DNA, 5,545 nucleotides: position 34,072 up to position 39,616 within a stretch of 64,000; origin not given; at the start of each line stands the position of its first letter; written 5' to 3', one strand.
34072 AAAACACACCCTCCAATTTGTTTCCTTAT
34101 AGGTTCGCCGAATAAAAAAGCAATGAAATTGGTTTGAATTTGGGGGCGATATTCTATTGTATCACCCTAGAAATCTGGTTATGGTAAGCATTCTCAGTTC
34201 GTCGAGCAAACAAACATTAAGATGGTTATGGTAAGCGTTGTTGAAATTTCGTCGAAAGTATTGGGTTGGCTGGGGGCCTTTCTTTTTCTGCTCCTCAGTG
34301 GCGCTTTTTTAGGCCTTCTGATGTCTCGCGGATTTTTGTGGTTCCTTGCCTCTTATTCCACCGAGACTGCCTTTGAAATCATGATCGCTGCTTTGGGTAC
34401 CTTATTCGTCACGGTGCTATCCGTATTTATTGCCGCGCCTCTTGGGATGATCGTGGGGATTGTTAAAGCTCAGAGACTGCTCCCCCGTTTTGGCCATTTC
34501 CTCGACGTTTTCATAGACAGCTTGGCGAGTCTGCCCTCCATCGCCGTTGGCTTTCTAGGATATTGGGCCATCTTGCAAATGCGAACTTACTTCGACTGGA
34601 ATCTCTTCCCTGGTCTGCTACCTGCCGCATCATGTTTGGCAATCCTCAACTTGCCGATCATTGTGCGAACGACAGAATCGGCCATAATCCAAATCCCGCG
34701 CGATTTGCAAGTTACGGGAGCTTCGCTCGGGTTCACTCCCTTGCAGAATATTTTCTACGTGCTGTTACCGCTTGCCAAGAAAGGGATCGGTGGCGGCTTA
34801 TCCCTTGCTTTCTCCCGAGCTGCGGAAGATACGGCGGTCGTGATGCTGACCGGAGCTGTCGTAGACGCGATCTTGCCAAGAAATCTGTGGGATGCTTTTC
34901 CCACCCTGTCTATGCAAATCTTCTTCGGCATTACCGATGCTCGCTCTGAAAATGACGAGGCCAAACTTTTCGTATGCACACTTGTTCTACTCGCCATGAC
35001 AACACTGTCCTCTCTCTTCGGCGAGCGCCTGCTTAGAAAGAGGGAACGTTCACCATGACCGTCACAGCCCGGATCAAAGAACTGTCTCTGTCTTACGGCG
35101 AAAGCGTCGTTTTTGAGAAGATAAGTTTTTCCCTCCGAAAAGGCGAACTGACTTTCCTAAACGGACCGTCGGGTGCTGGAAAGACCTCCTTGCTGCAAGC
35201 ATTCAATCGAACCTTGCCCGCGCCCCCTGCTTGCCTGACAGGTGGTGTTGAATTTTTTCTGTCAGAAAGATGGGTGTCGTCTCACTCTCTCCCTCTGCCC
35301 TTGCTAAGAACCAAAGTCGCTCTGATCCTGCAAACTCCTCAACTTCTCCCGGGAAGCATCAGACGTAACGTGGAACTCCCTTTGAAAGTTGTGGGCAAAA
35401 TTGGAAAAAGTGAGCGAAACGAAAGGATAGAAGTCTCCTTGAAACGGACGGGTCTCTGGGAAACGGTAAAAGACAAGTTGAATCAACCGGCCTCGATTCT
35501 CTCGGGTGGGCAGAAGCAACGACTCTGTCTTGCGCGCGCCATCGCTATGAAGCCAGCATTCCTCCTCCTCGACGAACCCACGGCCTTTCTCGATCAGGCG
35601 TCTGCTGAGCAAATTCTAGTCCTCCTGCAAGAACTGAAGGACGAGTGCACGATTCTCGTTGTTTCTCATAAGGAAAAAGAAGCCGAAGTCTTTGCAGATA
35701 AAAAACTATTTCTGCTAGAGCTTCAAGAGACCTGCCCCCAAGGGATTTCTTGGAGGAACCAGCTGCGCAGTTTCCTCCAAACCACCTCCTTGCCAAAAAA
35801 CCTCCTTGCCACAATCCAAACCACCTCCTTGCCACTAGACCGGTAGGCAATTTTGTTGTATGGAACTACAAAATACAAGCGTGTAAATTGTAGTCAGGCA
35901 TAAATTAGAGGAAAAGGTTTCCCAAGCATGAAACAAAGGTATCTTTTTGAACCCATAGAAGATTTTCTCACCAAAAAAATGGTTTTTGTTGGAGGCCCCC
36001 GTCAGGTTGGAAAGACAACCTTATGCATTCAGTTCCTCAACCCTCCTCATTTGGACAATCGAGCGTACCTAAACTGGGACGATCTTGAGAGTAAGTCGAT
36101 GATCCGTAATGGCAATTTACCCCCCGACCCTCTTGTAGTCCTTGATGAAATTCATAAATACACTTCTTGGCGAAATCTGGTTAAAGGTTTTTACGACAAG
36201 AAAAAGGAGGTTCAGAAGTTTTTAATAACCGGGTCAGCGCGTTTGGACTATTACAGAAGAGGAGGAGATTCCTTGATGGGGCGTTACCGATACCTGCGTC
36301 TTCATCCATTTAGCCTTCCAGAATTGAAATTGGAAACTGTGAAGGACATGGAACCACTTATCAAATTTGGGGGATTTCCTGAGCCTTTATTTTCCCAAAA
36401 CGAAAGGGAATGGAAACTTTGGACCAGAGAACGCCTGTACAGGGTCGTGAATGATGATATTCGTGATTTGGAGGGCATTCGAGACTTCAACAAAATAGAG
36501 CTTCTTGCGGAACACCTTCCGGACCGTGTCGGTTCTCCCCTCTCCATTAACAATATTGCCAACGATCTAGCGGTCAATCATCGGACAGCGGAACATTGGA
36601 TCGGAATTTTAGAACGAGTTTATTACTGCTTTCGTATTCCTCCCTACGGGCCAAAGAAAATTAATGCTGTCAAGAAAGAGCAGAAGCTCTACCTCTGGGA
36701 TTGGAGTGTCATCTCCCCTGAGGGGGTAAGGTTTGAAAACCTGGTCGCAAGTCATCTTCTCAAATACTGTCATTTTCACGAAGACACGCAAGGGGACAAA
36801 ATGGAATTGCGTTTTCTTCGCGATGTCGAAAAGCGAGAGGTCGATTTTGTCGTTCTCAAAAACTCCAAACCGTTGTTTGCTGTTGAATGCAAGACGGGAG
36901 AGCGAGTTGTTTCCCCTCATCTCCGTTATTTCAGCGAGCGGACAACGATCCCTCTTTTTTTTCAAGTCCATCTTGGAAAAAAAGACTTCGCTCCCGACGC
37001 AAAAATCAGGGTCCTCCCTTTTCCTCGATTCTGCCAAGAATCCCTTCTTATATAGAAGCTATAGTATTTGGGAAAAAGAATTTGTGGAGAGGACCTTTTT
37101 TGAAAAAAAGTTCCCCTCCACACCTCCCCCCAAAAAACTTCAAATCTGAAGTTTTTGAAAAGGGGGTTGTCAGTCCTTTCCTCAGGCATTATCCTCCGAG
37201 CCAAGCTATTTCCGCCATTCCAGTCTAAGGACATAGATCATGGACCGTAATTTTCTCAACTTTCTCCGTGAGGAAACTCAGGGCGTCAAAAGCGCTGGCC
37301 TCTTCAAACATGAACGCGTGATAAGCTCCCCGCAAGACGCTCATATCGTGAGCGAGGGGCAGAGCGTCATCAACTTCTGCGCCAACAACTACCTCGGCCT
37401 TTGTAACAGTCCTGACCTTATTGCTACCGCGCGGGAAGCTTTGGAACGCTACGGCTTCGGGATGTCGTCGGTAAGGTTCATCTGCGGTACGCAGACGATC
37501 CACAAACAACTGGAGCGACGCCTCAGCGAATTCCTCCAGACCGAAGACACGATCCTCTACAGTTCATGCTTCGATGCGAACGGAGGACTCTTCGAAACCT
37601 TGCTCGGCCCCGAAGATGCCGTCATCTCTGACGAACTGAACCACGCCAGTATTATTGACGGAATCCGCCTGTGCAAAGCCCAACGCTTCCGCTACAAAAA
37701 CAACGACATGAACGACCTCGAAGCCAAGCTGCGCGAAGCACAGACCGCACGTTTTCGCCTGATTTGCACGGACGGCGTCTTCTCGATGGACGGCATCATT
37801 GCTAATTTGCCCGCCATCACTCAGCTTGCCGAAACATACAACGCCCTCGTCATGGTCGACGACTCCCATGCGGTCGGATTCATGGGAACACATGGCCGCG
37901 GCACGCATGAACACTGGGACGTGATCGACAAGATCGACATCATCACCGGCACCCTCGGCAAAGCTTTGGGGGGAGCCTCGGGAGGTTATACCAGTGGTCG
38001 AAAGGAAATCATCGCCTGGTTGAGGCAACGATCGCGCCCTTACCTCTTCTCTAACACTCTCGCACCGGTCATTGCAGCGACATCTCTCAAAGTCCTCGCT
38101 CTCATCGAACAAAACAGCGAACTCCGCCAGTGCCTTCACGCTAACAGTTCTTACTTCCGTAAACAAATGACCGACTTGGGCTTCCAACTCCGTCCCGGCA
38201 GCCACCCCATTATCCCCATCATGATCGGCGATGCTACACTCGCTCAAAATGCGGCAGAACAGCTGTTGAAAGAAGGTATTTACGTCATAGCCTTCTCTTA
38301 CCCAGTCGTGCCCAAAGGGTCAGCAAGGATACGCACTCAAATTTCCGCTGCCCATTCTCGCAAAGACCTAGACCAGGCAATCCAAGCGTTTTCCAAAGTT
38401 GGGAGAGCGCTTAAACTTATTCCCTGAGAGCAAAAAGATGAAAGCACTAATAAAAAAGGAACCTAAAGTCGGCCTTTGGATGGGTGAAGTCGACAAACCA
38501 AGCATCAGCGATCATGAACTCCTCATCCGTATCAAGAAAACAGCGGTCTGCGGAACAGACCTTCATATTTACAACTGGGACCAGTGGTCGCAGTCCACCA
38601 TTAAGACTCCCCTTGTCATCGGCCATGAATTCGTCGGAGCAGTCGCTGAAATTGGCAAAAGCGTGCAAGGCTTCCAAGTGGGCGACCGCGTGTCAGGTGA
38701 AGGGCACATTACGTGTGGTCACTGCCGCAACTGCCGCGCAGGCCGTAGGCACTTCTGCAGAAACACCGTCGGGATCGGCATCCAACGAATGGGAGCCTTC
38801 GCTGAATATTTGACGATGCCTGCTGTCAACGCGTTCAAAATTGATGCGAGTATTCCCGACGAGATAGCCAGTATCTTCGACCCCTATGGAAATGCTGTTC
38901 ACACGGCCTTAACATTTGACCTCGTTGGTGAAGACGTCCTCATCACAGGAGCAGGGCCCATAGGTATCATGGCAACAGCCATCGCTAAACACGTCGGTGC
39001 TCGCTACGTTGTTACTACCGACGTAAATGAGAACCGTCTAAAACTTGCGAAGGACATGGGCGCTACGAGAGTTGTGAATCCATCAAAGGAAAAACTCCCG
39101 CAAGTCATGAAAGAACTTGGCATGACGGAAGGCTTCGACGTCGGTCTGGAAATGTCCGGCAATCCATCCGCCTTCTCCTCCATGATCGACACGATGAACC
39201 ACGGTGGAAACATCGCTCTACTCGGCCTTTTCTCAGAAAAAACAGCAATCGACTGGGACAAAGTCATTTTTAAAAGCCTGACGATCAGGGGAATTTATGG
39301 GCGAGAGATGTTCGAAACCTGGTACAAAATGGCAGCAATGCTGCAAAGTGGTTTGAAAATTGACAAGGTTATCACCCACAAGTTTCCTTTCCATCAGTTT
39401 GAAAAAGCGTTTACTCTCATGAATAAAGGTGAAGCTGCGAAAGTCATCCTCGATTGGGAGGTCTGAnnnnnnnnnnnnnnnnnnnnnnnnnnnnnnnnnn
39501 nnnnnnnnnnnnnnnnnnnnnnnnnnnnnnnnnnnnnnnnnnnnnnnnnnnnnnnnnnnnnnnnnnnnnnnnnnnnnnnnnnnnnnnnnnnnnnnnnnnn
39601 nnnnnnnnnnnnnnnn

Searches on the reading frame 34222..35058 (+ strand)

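Call 14: search_protein_families(library=pfam, proteins=[window:34222-35058:+], max_evalue=0.00001)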
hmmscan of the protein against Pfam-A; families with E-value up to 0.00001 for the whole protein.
window:34222-35058:+ (278 aa): 1 family
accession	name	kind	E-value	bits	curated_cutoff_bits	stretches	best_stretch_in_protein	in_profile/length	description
PF00528.27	BPD_transp_1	-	3e-14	53.6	26.4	1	75-273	1-181/184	Binding-protein-dependent transport system inner membrane component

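Call 77: search_protein_families(library=ncbifam, proteins=[window:34222-35058:+], max_evalue=0.000001)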
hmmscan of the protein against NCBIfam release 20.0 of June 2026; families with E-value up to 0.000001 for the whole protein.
window:34222-35058:+ (278 aa): 9 families
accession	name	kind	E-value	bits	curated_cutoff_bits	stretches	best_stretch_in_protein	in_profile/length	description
TIGR00974.1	3a0107s02c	equivalog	1.5e-34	119.4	193.45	1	36-274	36-269/272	phosphate ABC transporter permease PstA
TIGR02138.1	phosphate_pstC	equivalog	1.2e-31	109.8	196.45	1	46-274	55-295/296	phosphate ABC transporter permease subunit PstC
NF008430.0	PRK11268.1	equivalog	1.8e-12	46.9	439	1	53-261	79-284/295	phosphate ABC transporter permease PstA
TIGR02141.1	modB_ABC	equivalog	5.3e-10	39.3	182.6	1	61-264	4-201/208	molybdate ABC transporter permease subunit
TIGR01581.1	Mo_ABC_porter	hypoth_equivalog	2.6e-08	33.7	210.3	1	58-225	28-199/225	ABC transporter permease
NF038017.1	ABC_perm1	subfamily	1.7e-07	31.4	100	1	61-212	2-151/184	ABC transporter permease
NF008435.0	PRK11275.1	equivalog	3.1e-07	29.8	502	0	131-257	169-295/319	phosphate ABC transporter permease PstC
NF006939.0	PRK09421.1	equivalog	3.4e-07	29.9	262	0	60-266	15-219/230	molybdate ABC transporter permease subunit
TIGR02139.1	permease_CysT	equivalog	4.9e-07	29.6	246.1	0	58-212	49-213/265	sulfate ABC transporter permease subunit CysT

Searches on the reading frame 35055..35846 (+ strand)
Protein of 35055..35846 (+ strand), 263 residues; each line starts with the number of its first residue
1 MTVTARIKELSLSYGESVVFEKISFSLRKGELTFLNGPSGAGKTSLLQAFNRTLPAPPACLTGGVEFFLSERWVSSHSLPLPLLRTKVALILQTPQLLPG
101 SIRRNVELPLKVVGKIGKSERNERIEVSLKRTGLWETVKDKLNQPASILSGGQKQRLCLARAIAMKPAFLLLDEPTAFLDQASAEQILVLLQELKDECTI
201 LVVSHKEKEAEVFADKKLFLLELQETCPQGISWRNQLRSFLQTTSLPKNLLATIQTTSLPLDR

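Call 14: search_protein_families(library=pfam, proteins=[window:35055-35846:+], max_evalue=0.00001)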
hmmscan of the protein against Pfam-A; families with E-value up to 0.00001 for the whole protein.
window:35055-35846:+ (263 aa): 3 families
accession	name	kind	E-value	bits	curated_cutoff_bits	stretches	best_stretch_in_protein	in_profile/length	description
PF00005.33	ABC_tran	-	5.9e-27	95.4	25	1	21-177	2-137/137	ABC transporter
PF02463.25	SMC_N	-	6.2e-10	39.3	40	1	148-212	136-204/220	RecF/RecN/SMC N terminal domain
PF13304.12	AAA_21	-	3.3e-09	37.7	27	0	122-205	214-298/304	AAA domain, putative AbiEii toxin, Type IV TA system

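Call 77: search_protein_families(library=ncbifam, proteins=[window:35055-35846:+], max_evalue=0.000001)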
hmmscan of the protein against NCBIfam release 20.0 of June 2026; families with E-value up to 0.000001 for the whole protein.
window:35055-35846:+ (263 aa): 179 families (the best 25 are shown)
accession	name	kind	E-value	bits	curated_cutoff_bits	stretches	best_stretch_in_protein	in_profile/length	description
TIGR00972.1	3a0107s01c2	equivalog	1.4e-53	181.8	343.2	1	6-221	3-217/248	phosphate ABC transporter ATP-binding protein PstB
NF010860.0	PRK14267.1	equivalog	1e-42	146.5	412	1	6-220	6-221/253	phosphate ABC transporter ATP-binding protein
NF010851.0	PRK14258.1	subfamily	1.2e-37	129.8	425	1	5-218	8-222/261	phosphate ABC transporter ATP-binding protein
TIGR02673.1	FtsE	equivalog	9.5e-37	126.7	264.85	1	6-218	3-208/214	cell division ATP-binding protein FtsE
NF010840.0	PRK14246.1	equivalog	9.2e-36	123.8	425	1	9-221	15-226/257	phosphate ABC transporter ATP-binding protein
TIGR02857.1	CydD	equivalog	3.6e-34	118.6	435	1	6-211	323-521/529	thiol reductant ABC exporter subunit CydD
TIGR03608.1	L_ocin_972_ABC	subfamily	6.7e-30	104.1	254.85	1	7-211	1-198/206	putative bacteriocin export ABC transporter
NF010864.0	PRK14271.1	equivalog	9.3e-30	103.6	561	1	9-218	26-233/276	phosphate ABC transporter ATP-binding protein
TIGR02868.1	CydC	equivalog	7.5e-29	100.7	329.05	1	3-206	333-529/530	thiol reductant ABC exporter subunit CydC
TIGR02982.1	heterocyst_DevA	subfamily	1.1e-28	100.3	295.8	1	9-212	6-207/220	ABC exporter ATP-binding subunit, DevA family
NF008338.0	PRK11124.1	equivalog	1.7e-28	99.8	369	1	5-220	3-214/242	arginine ABC transporter ATP-binding protein ArtP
NF007601.2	PRK10247.1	equivalog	2e-28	99.3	292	1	6-211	3-196/204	iron efflux ABC transporter ATP-binding subunit FetA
TIGR04521.1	ECF_ATPase_2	equivalog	3e-28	98.7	330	1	17-218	18-216/279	energy-coupling factor transporter ATPase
NF038007.1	ABC_ATP_DarD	equivalog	3.1e-27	95.5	375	1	18-217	19-210/218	darobactin export ABC transporter ATP-binding protein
TIGR02315.1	ABC_phnC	equivalog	4e-27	95.2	266.1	1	6-216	3-215/243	phosphonate ABC transporter ATP-binding protein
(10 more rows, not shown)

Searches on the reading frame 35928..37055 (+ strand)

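Call 14: search_protein_families(library=pfam, proteins=[window:35928-37055:+], max_evalue=0.00001)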
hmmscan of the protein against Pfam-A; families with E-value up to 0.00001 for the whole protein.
window:35928-37055:+ (375 aa): 2 families
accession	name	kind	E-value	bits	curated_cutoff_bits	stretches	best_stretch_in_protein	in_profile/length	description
PF13635.12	DUF4143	-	1.2e-25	90.5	28.1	1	176-323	2-159/160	Domain of unknown function (DUF4143)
PF13173.12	AAA_14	-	1.8e-23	83.4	27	1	16-133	2-128/129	AAA domain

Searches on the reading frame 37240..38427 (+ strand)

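Call 18: search_protein_families(library=pfam, proteins=[window:37240-38427:+], max_evalue=0.00001)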
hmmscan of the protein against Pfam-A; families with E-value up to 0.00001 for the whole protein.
window:37240-38427:+ (395 aa): 1 family
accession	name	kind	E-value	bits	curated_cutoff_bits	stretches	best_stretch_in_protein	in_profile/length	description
PF00155.27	Aminotran_1_2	-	4.2e-67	227.3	19.7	1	42-384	2-361/361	Aminotransferase class I and II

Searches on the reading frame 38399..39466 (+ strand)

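Call 18: search_protein_families(library=pfam, proteins=[window:38399-39466:+], max_evalue=0.00001)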
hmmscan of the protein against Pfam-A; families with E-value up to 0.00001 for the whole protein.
window:38399-39466:+ (355 aa): 3 families
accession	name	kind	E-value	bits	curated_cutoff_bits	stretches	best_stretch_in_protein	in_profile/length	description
PF00107.32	ADH_zinc_N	-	1.1e-32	113.2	31.8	1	187-316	1-128/129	Zinc-binding dehydrogenase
PF08240.17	ADH_N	-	3.2e-30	104.9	23.5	1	38-149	2-103/104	Alcohol dehydrogenase GroES-like domain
PF16912.11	Glu_dehyd_C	-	6.5e-13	49.1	34.9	1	168-351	22-209/211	Glucose dehydrogenase C-terminus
